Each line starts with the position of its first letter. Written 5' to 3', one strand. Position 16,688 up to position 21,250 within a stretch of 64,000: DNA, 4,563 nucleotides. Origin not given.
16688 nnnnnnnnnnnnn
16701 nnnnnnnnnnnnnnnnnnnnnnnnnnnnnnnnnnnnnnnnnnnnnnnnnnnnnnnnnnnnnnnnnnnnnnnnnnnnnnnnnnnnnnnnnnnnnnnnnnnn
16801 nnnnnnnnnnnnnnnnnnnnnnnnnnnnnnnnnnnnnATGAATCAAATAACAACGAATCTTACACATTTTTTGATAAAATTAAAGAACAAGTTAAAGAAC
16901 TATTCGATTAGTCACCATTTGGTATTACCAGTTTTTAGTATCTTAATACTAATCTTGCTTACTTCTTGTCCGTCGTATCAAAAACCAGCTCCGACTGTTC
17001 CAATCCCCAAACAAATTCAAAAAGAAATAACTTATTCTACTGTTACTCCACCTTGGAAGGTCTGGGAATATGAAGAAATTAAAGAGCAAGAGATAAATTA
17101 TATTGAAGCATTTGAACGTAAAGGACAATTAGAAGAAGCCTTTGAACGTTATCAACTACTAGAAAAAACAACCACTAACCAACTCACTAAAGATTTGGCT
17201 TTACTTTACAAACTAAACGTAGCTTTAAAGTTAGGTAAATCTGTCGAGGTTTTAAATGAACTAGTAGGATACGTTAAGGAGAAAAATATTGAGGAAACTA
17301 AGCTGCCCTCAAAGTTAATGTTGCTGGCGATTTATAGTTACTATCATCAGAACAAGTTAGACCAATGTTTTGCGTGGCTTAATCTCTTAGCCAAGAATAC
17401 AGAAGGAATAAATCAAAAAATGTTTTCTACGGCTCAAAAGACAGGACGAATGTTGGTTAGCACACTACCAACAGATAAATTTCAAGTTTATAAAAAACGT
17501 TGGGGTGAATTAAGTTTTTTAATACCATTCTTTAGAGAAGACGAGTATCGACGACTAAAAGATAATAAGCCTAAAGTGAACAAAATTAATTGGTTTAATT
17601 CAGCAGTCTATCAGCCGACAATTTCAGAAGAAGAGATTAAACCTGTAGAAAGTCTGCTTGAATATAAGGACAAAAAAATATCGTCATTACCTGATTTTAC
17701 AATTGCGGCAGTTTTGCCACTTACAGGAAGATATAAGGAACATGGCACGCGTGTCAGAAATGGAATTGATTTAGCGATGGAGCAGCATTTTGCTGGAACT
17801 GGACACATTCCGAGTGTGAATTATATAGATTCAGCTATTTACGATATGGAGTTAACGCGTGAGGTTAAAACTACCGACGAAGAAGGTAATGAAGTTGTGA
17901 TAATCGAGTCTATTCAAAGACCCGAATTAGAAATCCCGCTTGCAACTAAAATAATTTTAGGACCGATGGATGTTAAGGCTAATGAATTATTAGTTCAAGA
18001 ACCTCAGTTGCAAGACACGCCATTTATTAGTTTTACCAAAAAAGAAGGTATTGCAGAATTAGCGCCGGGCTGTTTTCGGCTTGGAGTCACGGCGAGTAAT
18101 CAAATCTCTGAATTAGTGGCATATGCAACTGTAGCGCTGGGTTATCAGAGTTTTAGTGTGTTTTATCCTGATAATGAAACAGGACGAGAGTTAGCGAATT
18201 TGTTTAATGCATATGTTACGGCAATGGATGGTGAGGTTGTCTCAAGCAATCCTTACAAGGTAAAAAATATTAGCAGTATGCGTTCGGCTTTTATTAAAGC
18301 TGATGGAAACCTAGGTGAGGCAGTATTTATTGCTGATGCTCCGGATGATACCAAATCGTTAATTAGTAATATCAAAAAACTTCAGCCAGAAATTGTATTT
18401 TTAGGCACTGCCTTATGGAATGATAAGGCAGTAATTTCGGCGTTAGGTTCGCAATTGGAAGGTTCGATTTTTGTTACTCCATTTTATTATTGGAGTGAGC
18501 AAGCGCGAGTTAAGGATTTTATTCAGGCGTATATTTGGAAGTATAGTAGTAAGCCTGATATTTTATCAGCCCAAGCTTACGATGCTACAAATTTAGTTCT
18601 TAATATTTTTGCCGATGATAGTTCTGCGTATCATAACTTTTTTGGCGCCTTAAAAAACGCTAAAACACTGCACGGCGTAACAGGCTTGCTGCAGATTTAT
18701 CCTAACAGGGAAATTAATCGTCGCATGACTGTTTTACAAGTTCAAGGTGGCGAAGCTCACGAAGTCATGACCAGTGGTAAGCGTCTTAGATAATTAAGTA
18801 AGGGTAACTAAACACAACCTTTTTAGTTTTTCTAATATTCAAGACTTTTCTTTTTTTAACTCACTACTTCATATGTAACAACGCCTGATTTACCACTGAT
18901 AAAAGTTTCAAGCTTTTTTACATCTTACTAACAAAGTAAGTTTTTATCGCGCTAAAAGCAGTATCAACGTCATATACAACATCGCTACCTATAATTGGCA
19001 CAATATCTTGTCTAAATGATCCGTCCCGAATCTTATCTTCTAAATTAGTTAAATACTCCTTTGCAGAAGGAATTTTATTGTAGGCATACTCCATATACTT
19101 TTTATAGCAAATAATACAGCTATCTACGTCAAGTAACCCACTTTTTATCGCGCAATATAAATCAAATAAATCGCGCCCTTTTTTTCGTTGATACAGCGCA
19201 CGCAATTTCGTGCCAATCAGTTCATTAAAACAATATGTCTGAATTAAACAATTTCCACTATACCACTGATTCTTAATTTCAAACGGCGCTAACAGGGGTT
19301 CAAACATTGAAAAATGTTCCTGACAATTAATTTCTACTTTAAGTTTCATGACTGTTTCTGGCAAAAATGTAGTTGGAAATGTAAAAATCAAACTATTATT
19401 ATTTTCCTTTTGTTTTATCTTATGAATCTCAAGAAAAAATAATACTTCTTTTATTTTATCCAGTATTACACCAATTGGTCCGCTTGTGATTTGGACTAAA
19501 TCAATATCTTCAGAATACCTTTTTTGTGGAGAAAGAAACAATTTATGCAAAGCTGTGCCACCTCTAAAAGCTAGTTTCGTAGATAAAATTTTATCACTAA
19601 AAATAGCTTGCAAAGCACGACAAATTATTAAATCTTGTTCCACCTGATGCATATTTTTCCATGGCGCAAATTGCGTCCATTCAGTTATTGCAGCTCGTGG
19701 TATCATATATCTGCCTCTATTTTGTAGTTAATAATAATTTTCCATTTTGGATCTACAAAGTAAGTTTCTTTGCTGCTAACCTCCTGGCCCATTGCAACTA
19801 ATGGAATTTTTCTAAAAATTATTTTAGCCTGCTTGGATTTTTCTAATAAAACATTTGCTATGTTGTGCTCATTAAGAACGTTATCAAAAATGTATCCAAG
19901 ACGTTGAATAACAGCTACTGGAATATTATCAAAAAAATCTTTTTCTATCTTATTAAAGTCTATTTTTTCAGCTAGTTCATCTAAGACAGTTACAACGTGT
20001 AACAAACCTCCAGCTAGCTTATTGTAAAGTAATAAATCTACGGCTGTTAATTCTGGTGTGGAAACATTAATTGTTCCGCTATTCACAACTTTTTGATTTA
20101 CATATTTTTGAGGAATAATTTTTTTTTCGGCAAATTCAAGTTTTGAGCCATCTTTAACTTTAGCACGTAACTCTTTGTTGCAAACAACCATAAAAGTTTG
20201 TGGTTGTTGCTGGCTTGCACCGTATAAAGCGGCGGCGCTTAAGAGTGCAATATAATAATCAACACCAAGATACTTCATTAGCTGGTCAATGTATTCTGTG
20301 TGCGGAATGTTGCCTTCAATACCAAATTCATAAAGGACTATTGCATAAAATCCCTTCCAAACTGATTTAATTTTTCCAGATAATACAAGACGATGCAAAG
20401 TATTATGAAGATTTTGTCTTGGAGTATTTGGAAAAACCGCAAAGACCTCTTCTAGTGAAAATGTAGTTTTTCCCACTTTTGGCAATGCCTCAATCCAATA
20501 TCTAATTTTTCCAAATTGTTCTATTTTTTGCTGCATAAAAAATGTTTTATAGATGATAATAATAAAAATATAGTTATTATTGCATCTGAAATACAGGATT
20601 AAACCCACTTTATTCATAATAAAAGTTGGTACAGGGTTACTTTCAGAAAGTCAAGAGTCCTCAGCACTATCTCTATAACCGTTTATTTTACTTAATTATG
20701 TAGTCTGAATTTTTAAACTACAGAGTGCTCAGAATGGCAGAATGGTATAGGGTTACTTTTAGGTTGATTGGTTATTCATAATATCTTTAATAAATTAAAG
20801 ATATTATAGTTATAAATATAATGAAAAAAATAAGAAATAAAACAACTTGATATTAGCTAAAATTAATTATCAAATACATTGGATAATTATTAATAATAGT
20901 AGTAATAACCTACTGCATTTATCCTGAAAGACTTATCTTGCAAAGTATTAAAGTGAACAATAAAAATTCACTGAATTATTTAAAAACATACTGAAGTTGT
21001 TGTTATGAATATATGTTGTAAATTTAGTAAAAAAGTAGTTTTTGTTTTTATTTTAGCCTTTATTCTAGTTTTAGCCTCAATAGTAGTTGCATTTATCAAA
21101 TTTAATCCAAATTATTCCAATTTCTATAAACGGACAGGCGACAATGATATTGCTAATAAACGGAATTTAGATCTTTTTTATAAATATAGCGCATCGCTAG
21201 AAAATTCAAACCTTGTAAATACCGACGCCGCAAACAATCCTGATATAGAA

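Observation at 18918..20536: AbiEi/AbiEii (type IV TA / abortive infection) module as a compact insertion flanked by short direct repeats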

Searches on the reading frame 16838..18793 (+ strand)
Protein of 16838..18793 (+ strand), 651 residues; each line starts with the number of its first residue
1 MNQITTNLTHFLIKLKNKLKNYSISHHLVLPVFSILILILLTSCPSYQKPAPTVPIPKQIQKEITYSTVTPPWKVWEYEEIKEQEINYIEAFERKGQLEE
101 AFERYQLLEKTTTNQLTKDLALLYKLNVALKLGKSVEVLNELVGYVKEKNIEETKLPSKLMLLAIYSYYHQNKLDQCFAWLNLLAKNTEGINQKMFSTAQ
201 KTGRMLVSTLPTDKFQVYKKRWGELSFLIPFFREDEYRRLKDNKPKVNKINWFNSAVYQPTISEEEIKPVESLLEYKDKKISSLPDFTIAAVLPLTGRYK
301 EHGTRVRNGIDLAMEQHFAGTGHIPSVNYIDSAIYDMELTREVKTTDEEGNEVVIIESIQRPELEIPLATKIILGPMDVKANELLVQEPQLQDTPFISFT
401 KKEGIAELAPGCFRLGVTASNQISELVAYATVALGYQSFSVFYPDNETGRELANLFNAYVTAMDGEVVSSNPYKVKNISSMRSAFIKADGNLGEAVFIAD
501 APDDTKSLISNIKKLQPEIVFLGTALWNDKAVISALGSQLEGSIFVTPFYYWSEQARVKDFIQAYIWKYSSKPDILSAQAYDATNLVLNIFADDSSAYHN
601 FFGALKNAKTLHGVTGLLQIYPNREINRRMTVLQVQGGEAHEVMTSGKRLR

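Call 3: search_protein_families(library=pfam, proteins=[window:16838-18793:+], max_evalue=0.01)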
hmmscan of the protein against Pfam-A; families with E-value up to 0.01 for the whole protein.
window:16838-18793:+ (651 aa): 2 families
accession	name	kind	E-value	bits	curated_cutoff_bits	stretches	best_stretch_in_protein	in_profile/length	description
PF13458.12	Peripla_BP_6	-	6.2e-24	85.7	31.7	1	392-638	92-342/343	Periplasmic binding protein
PF04348.19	LppC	-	1.2e-05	24.6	28.8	0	288-463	220-373/563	LppC putative lipoprotein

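Call 13: find_related_loci(query=window:16838-18793:+, collection=genome_contigs, flank=10000)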
Query window:16838-18793:+ (651 aa) in genome_contigs; peptide patterns used: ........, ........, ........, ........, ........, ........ (x = any residue, [..] = any of these).
30 stretches matched a pattern, but none encodes a relative of the query by tblastn (E <= 1e-3).

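Call 16: find_homologous_proteins(query=window:16838-18793:+, max_evalue=0.00001)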
Query window:16838-18793:+ (651 aa): 6 proteins with E <= 0.00001 among 8000 candidates.
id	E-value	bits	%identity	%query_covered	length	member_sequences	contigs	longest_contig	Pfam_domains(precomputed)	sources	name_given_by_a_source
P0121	0.0e+0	1398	100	96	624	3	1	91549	PF13458.13,PF04348.20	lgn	-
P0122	0.0e+0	1172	83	94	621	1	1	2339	PF13458.13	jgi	jgi:branched-chain amino acid transport system substrate-binding protein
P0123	1.1e-228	779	55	99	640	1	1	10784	PF13458.13,PF04348.20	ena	-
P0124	3.2e-221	754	55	95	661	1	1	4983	PF01094.35,PF13458.13,PF04348.20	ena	-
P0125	3.6e-208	711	52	95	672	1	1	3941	PF13458.13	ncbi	-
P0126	6.2e-23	99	32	23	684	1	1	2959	PF13525.13,PF01094.35,PF13424.13,PF13428.13,PF13458.13,PF07719.24,PF04348.20,PF13174.13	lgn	-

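Call 17: find_encoding_contigs(protein=P0121, flank=10000, max_places=4)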
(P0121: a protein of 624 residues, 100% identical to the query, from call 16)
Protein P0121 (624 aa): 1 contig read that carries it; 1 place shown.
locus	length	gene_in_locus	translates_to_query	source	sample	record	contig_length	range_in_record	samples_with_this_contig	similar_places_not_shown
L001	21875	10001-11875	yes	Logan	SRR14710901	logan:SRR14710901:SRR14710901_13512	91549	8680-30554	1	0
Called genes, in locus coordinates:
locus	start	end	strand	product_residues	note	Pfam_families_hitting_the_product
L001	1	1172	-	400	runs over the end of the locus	PF25917:BSH_RND, PF25881:HH_YBHG (weak), PF25878:HH_AAEA_pHBA (faint), PF25885:HH_EMRA (weak), PF25876:HH_MFP_RND, PF25944:Beta-barrel_RND, PF25989:YknX_C (weak)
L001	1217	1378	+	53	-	-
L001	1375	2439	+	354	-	PF01551:Peptidase_M23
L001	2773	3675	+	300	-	-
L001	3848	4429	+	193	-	PF22624:AASDHPPT_N, PF01648:ACPS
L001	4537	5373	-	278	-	PF02666:PS_Dcarbxylase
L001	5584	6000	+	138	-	-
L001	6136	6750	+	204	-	PF01025:GrpE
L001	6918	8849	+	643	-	PF00012:HSP70, PF06723:MreB_Mbl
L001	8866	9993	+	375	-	PF00226:DnaJ, PF01556:DnaJ_C, PF00684:DnaJ_CXXCXGXG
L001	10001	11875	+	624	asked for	PF04348:LppC (faint), PF13458:Peripla_BP_6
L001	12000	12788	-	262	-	PF08843:AbiEii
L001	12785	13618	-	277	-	PF09407:AbiEi_1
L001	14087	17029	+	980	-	PF16656:Pur_ac_phosph_N (faint)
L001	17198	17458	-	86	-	-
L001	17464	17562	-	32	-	PF17070:Thx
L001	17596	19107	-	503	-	PF13500:AAA_26 (weak), PF07685:GATase_3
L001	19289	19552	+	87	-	-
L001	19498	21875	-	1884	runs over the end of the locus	PF13205:Big_5 (weak), PF11974:bMG3, PF01835:MG2, PF17962:bMG6 (weak), PF07703:A2M_BRD, PF00207:A2M, PF17973:bMG10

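Call 18: find_encoding_contigs(protein=P0122, flank=10000, max_places=4)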
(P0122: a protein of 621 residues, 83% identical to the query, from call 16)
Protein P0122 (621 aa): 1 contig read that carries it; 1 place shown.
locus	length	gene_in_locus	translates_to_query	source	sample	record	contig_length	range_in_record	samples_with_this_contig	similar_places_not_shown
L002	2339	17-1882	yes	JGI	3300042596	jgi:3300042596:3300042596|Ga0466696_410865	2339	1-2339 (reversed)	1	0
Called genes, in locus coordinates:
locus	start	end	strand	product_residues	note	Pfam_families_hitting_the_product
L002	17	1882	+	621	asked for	PF13458:Peripla_BP_6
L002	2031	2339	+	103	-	?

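Call 19: find_encoding_contigs(protein=P0123, flank=10000, max_places=4)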
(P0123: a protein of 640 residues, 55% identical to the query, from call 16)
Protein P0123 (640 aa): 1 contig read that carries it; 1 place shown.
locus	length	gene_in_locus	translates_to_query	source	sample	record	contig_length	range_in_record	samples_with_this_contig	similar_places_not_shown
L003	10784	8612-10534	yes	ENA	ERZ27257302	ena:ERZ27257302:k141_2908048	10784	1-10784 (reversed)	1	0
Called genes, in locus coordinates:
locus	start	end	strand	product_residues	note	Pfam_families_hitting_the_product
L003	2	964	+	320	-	?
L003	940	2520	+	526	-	PF14238:DUF4340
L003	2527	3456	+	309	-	PF00698:Acyl_transf_1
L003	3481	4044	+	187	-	-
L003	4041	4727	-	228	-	PF11967:RecO_N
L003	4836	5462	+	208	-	PF01025:GrpE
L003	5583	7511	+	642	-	PF00012:HSP70, PF06723:MreB_Mbl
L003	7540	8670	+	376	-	PF00226:DnaJ, PF01556:DnaJ_C, PF00684:DnaJ_CXXCXGXG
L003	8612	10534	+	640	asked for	PF04348:LppC (faint), PF13458:Peripla_BP_6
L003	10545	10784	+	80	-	?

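Call 23: find_encoding_contigs(protein=P0124, flank=10000, max_places=4)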
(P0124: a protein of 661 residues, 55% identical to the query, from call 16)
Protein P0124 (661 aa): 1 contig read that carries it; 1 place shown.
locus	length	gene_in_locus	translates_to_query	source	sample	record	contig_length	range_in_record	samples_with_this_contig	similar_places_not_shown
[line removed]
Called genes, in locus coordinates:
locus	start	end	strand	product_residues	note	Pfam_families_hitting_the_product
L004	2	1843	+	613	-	?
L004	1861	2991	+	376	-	PF00226:DnaJ, PF01556:DnaJ_C, PF00684:DnaJ_CXXCXGXG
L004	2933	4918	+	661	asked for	PF04348:LppC (faint), PF01094:ANF_receptor (weak), PF13458:Peripla_BP_6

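Call 24: find_encoding_contigs(protein=P0125, flank=10000, max_places=4)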
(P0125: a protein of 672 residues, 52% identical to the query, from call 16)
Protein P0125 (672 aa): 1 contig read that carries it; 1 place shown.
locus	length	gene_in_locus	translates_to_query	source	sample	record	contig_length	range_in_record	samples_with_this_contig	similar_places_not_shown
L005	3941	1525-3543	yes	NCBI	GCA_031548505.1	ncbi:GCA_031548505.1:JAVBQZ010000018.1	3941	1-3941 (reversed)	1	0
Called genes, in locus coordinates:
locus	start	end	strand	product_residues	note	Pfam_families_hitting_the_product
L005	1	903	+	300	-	?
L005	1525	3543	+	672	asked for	PF13458:Peripla_BP_6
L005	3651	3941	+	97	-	?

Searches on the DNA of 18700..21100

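Call 29: search_rna_families(source=window, start=18700, end=21100, threshold=evalue, max_evalue=1)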
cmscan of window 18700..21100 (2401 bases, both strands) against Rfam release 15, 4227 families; matches with E-value up to 1: 0.
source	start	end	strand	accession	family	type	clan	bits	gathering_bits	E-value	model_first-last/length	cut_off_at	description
